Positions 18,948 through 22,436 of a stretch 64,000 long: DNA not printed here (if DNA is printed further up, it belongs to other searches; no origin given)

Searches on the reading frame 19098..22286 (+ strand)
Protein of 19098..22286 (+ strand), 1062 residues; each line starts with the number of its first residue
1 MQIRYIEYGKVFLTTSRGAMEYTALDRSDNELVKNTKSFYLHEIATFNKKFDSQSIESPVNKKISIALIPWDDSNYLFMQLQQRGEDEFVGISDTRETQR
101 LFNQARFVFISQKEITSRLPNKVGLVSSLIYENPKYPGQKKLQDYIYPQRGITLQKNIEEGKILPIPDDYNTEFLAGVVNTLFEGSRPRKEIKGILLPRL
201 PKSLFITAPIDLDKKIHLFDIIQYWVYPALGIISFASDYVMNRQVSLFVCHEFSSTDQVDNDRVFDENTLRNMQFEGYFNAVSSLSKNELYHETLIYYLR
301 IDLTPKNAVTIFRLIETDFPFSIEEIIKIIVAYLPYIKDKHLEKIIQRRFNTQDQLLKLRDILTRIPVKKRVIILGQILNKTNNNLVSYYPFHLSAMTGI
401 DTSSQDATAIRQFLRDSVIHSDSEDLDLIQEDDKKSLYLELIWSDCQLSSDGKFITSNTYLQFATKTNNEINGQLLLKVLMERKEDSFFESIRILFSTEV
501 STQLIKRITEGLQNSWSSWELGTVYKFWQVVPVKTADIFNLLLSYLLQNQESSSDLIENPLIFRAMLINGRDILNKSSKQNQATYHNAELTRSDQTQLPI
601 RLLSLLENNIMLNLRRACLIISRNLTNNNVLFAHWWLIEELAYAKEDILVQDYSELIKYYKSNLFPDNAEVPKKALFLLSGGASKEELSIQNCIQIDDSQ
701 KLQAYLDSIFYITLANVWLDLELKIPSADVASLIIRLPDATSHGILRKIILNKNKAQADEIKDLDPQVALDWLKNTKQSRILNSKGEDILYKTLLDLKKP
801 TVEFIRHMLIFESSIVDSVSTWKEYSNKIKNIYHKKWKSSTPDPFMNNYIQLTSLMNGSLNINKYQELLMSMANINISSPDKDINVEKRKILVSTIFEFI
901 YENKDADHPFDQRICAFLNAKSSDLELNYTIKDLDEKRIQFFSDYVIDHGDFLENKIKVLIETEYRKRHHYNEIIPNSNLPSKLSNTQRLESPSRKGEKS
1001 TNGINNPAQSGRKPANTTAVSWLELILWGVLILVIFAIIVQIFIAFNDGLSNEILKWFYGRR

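Call 11: search_protein_families(library=pfam, proteins=[window:19098-22286:+], max_evalue=0.001)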
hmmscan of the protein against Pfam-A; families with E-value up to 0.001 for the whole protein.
window:19098-22286:+ (1062 aa): 0 families

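Call 36: search_protein_families(library=ncbifam, proteins=[window:19098-22286:+], max_evalue=0.001)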
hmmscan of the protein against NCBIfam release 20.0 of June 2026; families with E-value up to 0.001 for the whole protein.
window:19098-22286:+ (1062 aa): 0 families

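Call 77: search_protein_families(library=padloc, proteins=[window:19098-22286:+], max_evalue=0.01)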
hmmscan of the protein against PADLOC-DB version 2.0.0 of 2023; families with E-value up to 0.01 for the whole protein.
window:19098-22286:+ (1062 aa): 0 families
